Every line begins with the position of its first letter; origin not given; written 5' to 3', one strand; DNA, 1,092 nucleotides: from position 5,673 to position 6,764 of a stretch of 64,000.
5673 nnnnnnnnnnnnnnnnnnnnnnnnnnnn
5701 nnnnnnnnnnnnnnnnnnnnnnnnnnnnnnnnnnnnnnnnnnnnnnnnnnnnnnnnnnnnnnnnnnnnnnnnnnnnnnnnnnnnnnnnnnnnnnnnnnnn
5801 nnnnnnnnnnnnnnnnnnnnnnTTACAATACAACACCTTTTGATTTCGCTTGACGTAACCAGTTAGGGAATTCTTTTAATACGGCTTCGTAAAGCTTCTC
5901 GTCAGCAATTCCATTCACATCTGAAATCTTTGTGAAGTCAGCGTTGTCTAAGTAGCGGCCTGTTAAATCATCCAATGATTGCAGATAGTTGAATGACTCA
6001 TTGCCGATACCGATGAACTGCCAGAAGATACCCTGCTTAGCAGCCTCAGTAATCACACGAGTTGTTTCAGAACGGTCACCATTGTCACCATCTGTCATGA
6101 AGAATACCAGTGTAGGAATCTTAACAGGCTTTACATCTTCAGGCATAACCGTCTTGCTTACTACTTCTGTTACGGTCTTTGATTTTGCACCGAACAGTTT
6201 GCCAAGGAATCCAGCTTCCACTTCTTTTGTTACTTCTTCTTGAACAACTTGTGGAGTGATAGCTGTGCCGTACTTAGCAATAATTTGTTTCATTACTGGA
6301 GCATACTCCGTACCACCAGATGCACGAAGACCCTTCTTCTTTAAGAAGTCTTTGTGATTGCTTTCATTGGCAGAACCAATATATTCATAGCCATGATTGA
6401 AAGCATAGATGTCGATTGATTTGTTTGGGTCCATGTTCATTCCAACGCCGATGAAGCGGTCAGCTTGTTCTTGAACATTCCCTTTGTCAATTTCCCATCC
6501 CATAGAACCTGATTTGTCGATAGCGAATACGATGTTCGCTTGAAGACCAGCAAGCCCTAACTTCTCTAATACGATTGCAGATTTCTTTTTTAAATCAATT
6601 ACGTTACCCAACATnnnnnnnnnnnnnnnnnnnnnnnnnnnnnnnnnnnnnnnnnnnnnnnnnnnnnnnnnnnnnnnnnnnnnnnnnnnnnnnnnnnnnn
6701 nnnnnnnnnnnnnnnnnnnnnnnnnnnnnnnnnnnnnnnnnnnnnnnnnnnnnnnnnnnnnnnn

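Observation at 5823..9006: Phage-encoded Ter cluster: TerY-like vWA + TerC + two TerD paralogues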

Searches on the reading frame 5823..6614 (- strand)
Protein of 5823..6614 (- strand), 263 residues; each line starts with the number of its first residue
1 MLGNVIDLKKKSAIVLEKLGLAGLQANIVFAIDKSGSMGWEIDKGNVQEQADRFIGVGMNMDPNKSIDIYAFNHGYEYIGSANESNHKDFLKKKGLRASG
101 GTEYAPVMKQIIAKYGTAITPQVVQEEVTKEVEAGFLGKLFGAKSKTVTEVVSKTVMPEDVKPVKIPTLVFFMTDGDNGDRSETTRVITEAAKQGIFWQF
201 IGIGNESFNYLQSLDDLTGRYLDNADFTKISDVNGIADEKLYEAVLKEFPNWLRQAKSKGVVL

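Call 3: search_protein_families(library=pfam, proteins=[window:5823-6614:-], max_evalue=0.01)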
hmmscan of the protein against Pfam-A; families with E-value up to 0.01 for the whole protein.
window:5823-6614:- (263 aa): 4 families
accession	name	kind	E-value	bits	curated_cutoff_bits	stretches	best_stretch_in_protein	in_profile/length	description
PF10138.15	vWA-TerF-like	-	4.1e-52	177.7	29.4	2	150-262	87-200/200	vWA found in TerF C terminus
PF00092.34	VWA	-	4.3e-07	30.7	23.8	1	162-233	100-171/174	von Willebrand factor type A domain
PF07002.22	Copine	-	3.6e-06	27.1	27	1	170-257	112-210/218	Copine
PF13519.12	VWA_2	-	0.0016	19.4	27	1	28-109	1-83/107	von Willebrand factor type A domain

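Call 12: search_protein_families(library=padloc, proteins=[window:5823-6614:-], max_evalue=0.001)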
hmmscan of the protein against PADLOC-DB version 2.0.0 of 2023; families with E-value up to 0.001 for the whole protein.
window:5823-6614:- (263 aa): 0 families

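Call 13: search_protein_families(library=phrogs, proteins=[window:5823-6614:-], max_evalue=0.00001)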
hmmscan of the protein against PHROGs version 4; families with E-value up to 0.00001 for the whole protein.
window:5823-6614:- (263 aa): 1 family
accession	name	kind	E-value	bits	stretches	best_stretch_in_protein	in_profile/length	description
phrog_5359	-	unknown function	4.5e-53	181.1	1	6-259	5-228/229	-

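Call 15: search_dna_similar(query=window:5823-6614:-, collection=phages, mode=protein, max_rows=40)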
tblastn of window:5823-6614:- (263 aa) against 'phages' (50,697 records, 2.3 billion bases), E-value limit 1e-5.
Records with a match: 257; places in all: 258; records where one place covers at least 80% of the query: 237.
Best place of each record, by identity: <60% 257.
By first word of the organism name: Escherichia 106; Streptomyces 41; Pseudomonas 34; Caulobacter 13; Klebsiella 10; Rhizobium 10; Brevundimonas 7; Campylobacter 5; Gordonia 4; Phapecoctavirus 3; and 17 more.
By host as written in the record: Escherichia coli 29; Escherichia coli K-12 MG1655 18; Pseudomonas syringae pv. actinidiae 16; Streptomyces lividans JI 1326 16; - 15; Caulobacter vibrioides CB15 13; Streptomyces griseus ATCC 10137 12; Brevundimonas pondensis LVF1 6; and 83 more.
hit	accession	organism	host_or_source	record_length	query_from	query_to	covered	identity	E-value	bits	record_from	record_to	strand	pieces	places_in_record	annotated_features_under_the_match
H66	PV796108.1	Bacillus phage Edson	Bacillus cereus BC102p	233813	1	257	98%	40.0%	2e-51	185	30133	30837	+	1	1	VWA domain-containing protein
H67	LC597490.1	Bacillus phage vB_BceM_WH1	Bacillus cereus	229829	5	257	96%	38.9%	1e-47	174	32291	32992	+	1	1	hypothetical protein_gp059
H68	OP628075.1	Lysinibacillus phage vB_LfM_LysYB1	Lysinibacillus fusiformis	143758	4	262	98%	32.4%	4e-36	141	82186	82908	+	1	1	hypothetical protein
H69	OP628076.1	Lysinibacillus phage vB_LfM_LysYB2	Lysinibacillus fusiformis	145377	4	262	98%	32.4%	4e-36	141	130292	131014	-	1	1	hypothetical protein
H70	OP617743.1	Klebsiella phage KP13-26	Klebsiella pneumoniae KP13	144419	4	259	97%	32.7%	7e-35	137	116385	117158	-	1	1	hypothetical protein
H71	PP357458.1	Klebsiella phage phi1_175008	Klebsiella pneumoniae 135080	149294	4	259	97%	32.3%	3e-34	136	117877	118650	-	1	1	hypothetical protein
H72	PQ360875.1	Klebsiella phage phi1_175008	Klebsiella pneumoniae 135080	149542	4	259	97%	32.3%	3e-34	136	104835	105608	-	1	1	sporulation protein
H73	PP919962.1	Klebsiella phage KP2025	Klebsiella pneumoniae 12092025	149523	4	259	97%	32.3%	3e-34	136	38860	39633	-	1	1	VWA domain-containing protein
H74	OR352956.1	Escherichia phage AV126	Escherichia coli ESBL080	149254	6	259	97%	32.5%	3e-25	110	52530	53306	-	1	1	hypothetical protein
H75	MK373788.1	Escherichia phage vB_EcoM_Schickermooser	Escherichia coli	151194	6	259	97%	32.5%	3e-25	110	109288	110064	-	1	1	hypothetical protein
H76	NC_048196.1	Escherichia phage vB_EcoM_Schickermooser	Escherichia coli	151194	6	259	97%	32.5%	3e-25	110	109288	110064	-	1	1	hypothetical protein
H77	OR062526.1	Escherichia phage vB_EcoM_10C3_SA_NWU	Escherichia coli O177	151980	6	259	97%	32.5%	3e-25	110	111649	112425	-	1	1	hypothetical protein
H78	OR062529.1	Escherichia phage vB_EcoM_118_SA_NWU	Escherichia coli O177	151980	6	259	97%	32.5%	3e-25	110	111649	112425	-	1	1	hypothetical protein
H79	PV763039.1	Escherichia phage WPEC6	Escherichia coli EC3.18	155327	6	259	97%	32.5%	3e-25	110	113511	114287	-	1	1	hypothetical protein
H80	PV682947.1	Escherichia phage WPEC4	Escherichia coli EC3.18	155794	6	259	97%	32.5%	3e-25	110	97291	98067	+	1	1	hypothetical protein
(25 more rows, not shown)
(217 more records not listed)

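Call 16: get_annotated_region(hit=H66, flank=8000)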
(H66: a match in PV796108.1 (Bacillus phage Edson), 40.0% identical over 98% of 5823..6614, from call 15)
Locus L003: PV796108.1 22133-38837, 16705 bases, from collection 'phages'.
description: Bacillus phage Edson, complete genome.
organism: Bacillus phage Edson (NCBI taxid 3442624)
taxonomy: Viruses; Duplodnaviria; Heunggongvirae; Uroviricota; Caudoviricetes
host: Bacillus cereus BC102p; source: -; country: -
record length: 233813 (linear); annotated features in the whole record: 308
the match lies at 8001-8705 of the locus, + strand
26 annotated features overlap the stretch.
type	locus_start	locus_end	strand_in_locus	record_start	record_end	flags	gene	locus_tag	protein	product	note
CDS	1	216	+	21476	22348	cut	-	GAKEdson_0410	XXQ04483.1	hypothetical protein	prediction:MetaGeneAnnotator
CDS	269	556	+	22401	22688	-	-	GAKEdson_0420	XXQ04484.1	hypothetical protein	prediction:MetaGeneAnnotator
CDS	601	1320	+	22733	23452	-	-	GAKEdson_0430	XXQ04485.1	hypothetical protein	prediction:MetaGeneAnnotator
CDS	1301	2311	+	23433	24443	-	-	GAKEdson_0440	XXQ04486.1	hypothetical protein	prediction:MetaGeneAnnotator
CDS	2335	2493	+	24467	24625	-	-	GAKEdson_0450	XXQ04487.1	hypothetical protein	prediction:MetaGeneAnnotator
CDS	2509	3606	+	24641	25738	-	-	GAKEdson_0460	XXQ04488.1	hypothetical protein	prediction:MetaGeneAnnotator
CDS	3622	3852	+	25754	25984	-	-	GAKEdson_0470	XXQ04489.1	hypothetical protein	prediction:MetaGeneAnnotator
CDS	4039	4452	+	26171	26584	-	-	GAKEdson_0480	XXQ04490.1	hypothetical protein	prediction:MetaGeneAnnotator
CDS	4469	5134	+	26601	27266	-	-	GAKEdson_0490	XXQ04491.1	hypothetical protein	prediction:MetaGeneAnnotator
CDS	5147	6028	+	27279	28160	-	-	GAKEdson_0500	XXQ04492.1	hypothetical protein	prediction:MetaGeneAnnotator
CDS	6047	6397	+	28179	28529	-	-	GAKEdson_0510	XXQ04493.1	hypothetical protein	prediction:MetaGeneAnnotator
CDS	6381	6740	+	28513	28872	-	-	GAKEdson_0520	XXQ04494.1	hypothetical protein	prediction:MetaGeneAnnotator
CDS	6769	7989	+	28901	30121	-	-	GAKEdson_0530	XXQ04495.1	glutathionylspermidine synthase family protein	prediction:MetaGeneAnnotator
CDS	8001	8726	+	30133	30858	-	-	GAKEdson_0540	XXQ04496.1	VWA domain-containing protein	prediction:MetaGeneAnnotator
CDS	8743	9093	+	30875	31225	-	-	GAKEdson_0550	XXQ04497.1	glyoxalase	prediction:MetaGeneAnnotator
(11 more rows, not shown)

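Call 17: get_annotated_region(hit=H67, flank=8000)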
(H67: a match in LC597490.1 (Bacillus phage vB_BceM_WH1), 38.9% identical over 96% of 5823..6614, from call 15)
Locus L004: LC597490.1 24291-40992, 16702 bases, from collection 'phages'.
description: Bacillus phage vB_BceM_WH1 DNA, complete genome.
organism: Bacillus phage vB_BceM_WH1 (NCBI taxid 2795294)
taxonomy: Viruses; Duplodnaviria; Heunggongvirae; Uroviricota; Caudoviricetes
host: Bacillus cereus; source: -; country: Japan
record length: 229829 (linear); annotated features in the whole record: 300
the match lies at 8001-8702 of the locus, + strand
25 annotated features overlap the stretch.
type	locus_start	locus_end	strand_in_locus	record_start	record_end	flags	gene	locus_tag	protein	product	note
CDS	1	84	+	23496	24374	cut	-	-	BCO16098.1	hypothetical protein_gp045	-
CDS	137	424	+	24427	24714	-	-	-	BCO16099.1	hypothetical protein_gp046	-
CDS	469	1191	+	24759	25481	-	-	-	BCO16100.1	hypothetical protein_gp047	-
CDS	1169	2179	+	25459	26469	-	-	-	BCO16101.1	primase_gp048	-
CDS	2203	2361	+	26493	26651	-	-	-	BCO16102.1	hypothetical protein_gp049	-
CDS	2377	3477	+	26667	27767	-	-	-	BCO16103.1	DnaB_gp050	-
CDS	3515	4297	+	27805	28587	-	-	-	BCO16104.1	hypothetical protein_gp051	-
CDS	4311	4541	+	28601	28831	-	-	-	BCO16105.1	hypothetical protein_gp052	-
CDS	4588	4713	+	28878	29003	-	-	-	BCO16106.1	hypothetical protein_gp053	-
CDS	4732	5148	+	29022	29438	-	-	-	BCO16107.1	hypothetical protein_gp054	-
CDS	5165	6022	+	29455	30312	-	-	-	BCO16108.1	transcriptional regulator_gp055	-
CDS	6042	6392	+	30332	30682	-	-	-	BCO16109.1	hypothetical protein_gp056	-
CDS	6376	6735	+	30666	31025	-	-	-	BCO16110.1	hypothetical protein_gp057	-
CDS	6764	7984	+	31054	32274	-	-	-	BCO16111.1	glutathionylspermidine synthase_gp058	-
CDS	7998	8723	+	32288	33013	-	-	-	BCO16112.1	hypothetical protein_gp059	-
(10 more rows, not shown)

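Call 38: search_protein_families(library=ncbifam, proteins=[window:5823-6614:-], max_evalue=0.001)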
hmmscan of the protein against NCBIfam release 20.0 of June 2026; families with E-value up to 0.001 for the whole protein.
window:5823-6614:- (263 aa): 1 family
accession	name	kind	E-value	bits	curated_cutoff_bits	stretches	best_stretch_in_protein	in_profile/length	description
TIGR03788.1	marine_srt_targ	equivalog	2.4e-05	23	551.65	1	24-120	270-367/629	marine proteobacterial sortase target protein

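Call 48: search_solved_structures(query=window:5823-6614:-, max_evalue=0.01)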
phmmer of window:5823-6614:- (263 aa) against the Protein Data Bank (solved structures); distinct sequences matched with E-value up to 0.01: 0.

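Call 56: find_homologous_proteins(query=window:5823-6614:-, max_evalue=1e-10)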
Query window:5823-6614:- (263 aa): 87 proteins with E <= 1e-10 among 752 candidates.
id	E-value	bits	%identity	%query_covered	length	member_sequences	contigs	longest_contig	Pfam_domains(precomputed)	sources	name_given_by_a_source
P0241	4.2e-169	579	100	100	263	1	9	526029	PF00092.35,PF10138.16,PF07002.23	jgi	jgi:hypothetical protein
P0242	1.2e-141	489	84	100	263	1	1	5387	PF00092.35,PF10138.16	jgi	jgi:hypothetical protein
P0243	4.9e-134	464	80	100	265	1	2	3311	PF00092.35,PF10138.16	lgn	-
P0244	9.8e-132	456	78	100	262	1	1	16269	PF00092.35,PF10138.16,PF07002.23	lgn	-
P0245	7.7e-131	453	77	100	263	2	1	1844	PF00092.35,PF10138.16,PF07002.23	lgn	-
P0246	4.6e-122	425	74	100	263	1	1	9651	PF00092.35,PF10138.16,PF07002.23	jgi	jgi:hypothetical protein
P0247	4.1e-115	402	70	100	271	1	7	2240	PF00092.35,PF10138.16,PF07002.23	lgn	-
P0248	1.0e-113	397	68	100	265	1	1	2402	PF00092.35,PF10138.16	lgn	-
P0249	9.8e-104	364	66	100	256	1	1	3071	PF00092.35,PF10138.16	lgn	-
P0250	4.3e-96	339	74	78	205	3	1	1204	PF10138.16,PF07002.23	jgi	jgi:hypothetical protein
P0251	5.0e-96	339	63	100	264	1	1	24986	PF00092.35,PF10138.16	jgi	jgi:hypothetical protein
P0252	6.2e-96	339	55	99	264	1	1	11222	PF00092.35,PF10138.16,PF07002.23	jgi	jgi:hypothetical protein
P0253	2.9e-82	294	54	100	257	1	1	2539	PF00092.35,PF10138.16,PF07002.23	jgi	jgi:hypothetical protein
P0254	2.6e-81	291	61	77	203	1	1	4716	PF10138.16,PF07002.23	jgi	jgi:hypothetical protein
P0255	2.3e-77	278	53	100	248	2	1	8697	PF10138.16,PF07002.23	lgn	-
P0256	2.8e-76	275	52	99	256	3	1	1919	PF00092.35,PF10138.16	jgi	jgi:hypothetical protein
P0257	1.9e-74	268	51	99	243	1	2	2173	PF00092.35,PF10138.16,PF07002.23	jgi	jgi:hypothetical protein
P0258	6.3e-74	267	51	99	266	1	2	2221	PF00092.35,PF10138.16,PF07002.23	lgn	-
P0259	6.7e-74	267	54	99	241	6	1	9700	PF10138.16,PF07002.23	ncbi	-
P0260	9.6e-71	256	50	98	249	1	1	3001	PF00092.35,PF10138.16,PF07002.23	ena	-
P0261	1.9e-70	255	50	99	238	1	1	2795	PF00092.35,PF10138.16,PF07002.23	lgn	-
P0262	3.5e-69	251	50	99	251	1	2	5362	PF00092.35,PF10138.16,PF07002.23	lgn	-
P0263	4.3e-60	221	50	98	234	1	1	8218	PF10138.16,PF07002.23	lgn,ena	-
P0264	5.7e-57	211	45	99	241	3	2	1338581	PF10138.16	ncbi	ncbi:VWA domain-containing protein [Priestia megaterium]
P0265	1.8e-54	203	41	98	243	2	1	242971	PF00092.35,PF10138.16,PF07002.23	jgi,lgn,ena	-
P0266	1.7e-51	193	41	98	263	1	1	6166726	PF00092.35,PF10138.16,PF07002.23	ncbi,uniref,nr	ncbi:VWA domain-containing protein [Brevibacillus antibioticus]|uniref:VWA domain-containing protein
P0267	2.5e-50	189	42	98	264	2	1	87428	PF10138.16,PF07002.23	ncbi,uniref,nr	ncbi:VWA domain-containing protein [Brevibacillus nitrificans]|uniref:VWA domain-containing protein 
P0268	2.4e-49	186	40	98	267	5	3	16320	PF10138.16,PF07002.23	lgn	-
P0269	2.8e-49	186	40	98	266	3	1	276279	PF00092.35,PF10138.16,PF07002.23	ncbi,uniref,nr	ncbi:VWA domain-containing protein [Brevibacillus reuszeri]|uniref:VWA domain-containing protein n=1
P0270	4.7e-49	185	39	98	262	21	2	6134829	PF10138.16,PF07002.23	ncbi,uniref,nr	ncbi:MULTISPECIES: VWA domain-containing protein [Bacillales]|uniref:VWA domain-containing protein n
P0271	1.2e-46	177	37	98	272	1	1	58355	PF00092.35,PF10138.16,PF07002.23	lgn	-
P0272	1.7e-46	177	40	100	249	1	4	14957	PF10138.16,PF07002.23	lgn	-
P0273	1.9e-46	177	40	98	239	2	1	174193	PF10138.16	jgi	jgi:hypothetical protein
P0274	5.3e-46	175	38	98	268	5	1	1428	PF00092.35,PF10138.16,PF07002.23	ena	-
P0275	5.7e-46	175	37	98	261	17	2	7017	PF00092.35,PF10138.16,PF07002.23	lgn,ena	-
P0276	2.2e-45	173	36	98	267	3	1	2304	PF00092.35,PF10138.16,PF07002.23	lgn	-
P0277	7.5e-45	172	36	98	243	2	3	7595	PF00092.35,PF10138.16,PF07002.23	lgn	-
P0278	1.0e-44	171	36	98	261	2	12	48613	PF00092.35,PF10138.16,PF07002.23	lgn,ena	-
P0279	1.4e-44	171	36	97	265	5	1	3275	PF00092.35,PF10138.16,PF07002.23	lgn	-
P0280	2.5e-44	170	36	98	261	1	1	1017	PF00092.35,PF10138.16,PF07002.23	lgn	-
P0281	2.9e-44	170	36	98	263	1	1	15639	PF00092.35,PF10138.16,PF07002.23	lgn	-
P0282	4.6e-44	169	38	98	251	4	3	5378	PF10138.16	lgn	-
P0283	5.2e-44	169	36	95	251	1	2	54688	PF00092.35,PF10138.16,PF07002.23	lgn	-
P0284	9.6e-44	168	36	98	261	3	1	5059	PF00092.35,PF10138.16,PF07002.23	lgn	-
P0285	1.1e-43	168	35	98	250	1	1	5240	PF10138.16,PF07002.23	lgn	-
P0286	1.6e-43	167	36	98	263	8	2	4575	PF00092.35,PF10138.16,PF07002.23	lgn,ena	-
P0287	2.1e-43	167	37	96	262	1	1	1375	PF00092.35,PF10138.16,PF07002.23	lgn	-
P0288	8.4e-43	165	35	98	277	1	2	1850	PF00092.35,PF10138.16,PF07002.23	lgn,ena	-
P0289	1.4e-42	164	35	98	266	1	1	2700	PF00092.35,PF10138.16,PF07002.23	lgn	-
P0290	3.4e-42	163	35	98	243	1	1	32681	PF00092.35,PF10138.16,PF07002.23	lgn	-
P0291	3.5e-42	163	34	98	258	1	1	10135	PF00092.35,PF10138.16,PF07002.23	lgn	-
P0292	1.7e-41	161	35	98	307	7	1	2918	PF00092.35,PF10138.16,PF07002.23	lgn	-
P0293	2.6e-41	160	34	99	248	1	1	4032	PF00092.35,PF10138.16,PF07002.23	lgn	-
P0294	6.9e-41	159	36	98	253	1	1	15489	PF00092.35,PF10138.16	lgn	-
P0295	2.4e-40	157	35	98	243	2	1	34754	PF00092.35,PF10138.16,PF07002.23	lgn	-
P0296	1.8e-39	154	37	98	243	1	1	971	PF13768.13,PF10138.16,PF07002.23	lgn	-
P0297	3.0e-39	153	36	90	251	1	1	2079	PF10138.16,PF07002.23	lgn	-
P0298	2.1e-38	150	35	98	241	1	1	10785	PF10138.16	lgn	-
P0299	2.8e-38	150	33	94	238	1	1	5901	PF00092.35,PF10138.16,PF07002.23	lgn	-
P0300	2.9e-38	150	38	98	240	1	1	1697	PF00092.35,PF10138.16,PF07002.23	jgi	jgi:hypothetical protein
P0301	6.9e-38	149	37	97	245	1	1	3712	PF10138.16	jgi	jgi:hypothetical protein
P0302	7.5e-38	149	38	99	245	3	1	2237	PF10138.16,PF05762.21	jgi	jgi:hypothetical protein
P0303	8.8e-38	148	37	95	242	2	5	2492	PF10138.16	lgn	-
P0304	9.0e-38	148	33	98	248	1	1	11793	PF10138.16,PF07002.23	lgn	-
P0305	9.4e-38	148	34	95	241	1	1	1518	PF00092.35,PF10138.16,PF07002.23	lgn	-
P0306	2.4e-35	140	34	98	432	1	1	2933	PF10138.16,PF07002.23,PF02342.24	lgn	-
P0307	2.5e-35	140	38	95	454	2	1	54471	PF00092.35,PF10138.16,PF07002.23,PF02342.24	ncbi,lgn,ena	-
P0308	6.1e-35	139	31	98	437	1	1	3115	PF00092.35,PF10138.16,PF02342.24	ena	-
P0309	1.6e-34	138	32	98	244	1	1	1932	PF10138.16,PF07002.23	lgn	-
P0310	2.4e-33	134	33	97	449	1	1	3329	PF00092.35,PF10138.16,PF07002.23,PF02342.24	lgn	-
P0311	6.5e-33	132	32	98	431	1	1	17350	PF10138.16,PF07002.23,PF02342.24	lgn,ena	-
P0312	7.4e-33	132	32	97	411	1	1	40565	PF10138.16,PF02342.24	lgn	-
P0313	1.1e-32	132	30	98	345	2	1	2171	PF10138.16,PF07002.23,PF02342.24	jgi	-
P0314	1.3e-32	131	32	97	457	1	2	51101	PF10138.16,PF07002.23,PF02342.24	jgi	jgi:stress response protein SCP2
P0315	2.7e-32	130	34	97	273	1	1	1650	PF10138.16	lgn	-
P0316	3.2e-32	130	30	90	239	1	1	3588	PF00092.35,PF10138.16,PF07002.23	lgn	-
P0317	2.0e-31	128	33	97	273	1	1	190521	PF10138.16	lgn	-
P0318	9.9e-31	125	35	93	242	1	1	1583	PF00092.35,PF10138.16,PF07002.23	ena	-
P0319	2.6e-30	124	34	95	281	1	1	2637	PF00092.35,PF10138.16,PF07002.23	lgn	-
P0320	3.3e-30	124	31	98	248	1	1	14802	PF10138.16,PF07002.23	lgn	-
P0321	2.8e-29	121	29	99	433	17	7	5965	PF10138.16,PF02342.24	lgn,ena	-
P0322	3.8e-28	117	29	98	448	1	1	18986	PF10138.16,PF07002.23,PF02342.24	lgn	-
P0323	7.9e-28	116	29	98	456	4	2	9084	PF10138.16,PF07002.23,PF02342.24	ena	-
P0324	2.1e-27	114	30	98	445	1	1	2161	PF10138.16,PF07002.23,PF02342.24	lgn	-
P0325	3.8e-26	110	28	98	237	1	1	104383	PF00092.35,PF13519.13,PF10138.16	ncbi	ncbi:VWA domain-containing protein [Dactylosporangium sp. NPDC049525]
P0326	9.9e-25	106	30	99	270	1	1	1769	PF10138.16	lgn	-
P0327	6.6e-17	80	34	79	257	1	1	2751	PF10138.16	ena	-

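Call 63: predict_structure(alignment_id=A2)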
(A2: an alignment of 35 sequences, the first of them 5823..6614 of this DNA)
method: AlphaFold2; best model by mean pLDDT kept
length: 263 residues; sequences in the alignment: 35
mean_pLDDT: 93.6   pTM: 0.89
mean pLDDT of the five models: 93.6, 93.0, 92.7, 92.1, 91.1
residues with pLDDT >= 90: 221; 70-90: 39; 50-70: 2; < 50: 1
segments of 3 or more residues with pLDDT < 50: none
pLDDT, mean of each block of 10 residues (from residue 1): 79 98 97 96 94 96 97 96 95 95 97 96 89 77 83 93 97 95 97 98 93 92 96 92 97 97 96
secondary structure, 60 per line:
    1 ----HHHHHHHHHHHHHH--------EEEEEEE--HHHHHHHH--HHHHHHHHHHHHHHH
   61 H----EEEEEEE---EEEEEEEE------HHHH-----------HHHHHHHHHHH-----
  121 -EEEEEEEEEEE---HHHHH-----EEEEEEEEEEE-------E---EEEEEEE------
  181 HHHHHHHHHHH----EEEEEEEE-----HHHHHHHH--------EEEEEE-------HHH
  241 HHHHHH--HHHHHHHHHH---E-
elements in order: H5-18 E27-33 H36-43 H46-61 E66-72 E76-83 H90-93 H105-115 E122-132 H136-140 E146-156 E168-174 H181-191 E196-203 H209-216 E225-230 H238-246 H249-258

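Call 65: fold_search(model_id=the predicted structure, library=pdb)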
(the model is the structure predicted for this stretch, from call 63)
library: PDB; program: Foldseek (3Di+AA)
matches with E <= 10: 1039; with E <= 0.001: 174
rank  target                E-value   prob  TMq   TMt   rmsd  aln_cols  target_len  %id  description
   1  6k87                  2.8e-11  1.00  0.63  0.59   7.6       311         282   15  The closed state of RGLG1 VWA domain with MIDAS is occupied by water (released 2020-06-24)
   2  8hmh_A                7.3e-11  1.00  0.62  0.62   7.6       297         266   15  The closed state of RGLG2-VWA (released 2023-12-27)
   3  8hmh_B                1.8e-10  1.00  0.62  0.61   7.7       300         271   14  The closed state of RGLG2-VWA (released 2023-12-27)
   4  6k8a_A                1.8e-10  1.00  0.61  0.58   7.4       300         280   14  RGLG1 VWA domain with MIDAS is occupied by water (released 2020-06-24)
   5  6k86                  1.8e-10  1.00  0.62  0.58   7.7       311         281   14  The closed state of RGLG1 mutant-E378A (released 2020-06-24)
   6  6k89                  2.1e-10  1.00  0.62  0.58   7.6       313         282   14  The closed state of RGLG1 VWA domain (released 2020-06-24)
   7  6k82                  2.2e-10  1.00  0.63  0.60   7.5       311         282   15  RGLG1 mutant-D338A E378A (released 2020-06-24)
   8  6k85                  2.6e-10  1.00  0.62  0.59   7.5       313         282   14  The closed state of RGLG1 mutant-D338A (released 2020-06-24)
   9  8xt5                  2.8e-10  1.00  0.59  0.57   9.4       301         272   15  The closed state of RGLG5-VWA (released 2025-01-22)
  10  6k83_A                4.6e-10  1.00  0.60  0.57   7.6       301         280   14  Structure of RGLG1 mutant-D207G (released 2020-06-24)
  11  8hmg_F                5.8e-10  1.00  0.61  0.56  10.7       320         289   14  The open state of RGLG2-VWA (released 2023-12-06)
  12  8hmg_E                8.9e-10  1.00  0.62  0.58  10.5       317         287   14  The open state of RGLG2-VWA (released 2023-12-06)
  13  8hmg_A                1.7e-09  1.00  0.62  0.57   7.8       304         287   12  The open state of RGLG2-VWA (released 2023-12-06)
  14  8hmg_C                2.1e-09  1.00  0.61  0.56  10.8       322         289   13  The open state of RGLG2-VWA (released 2023-12-06)
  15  8hmg_B                3.9e-09  1.00  0.61  0.55  10.8       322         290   13  The open state of RGLG2-VWA (released 2023-12-06)
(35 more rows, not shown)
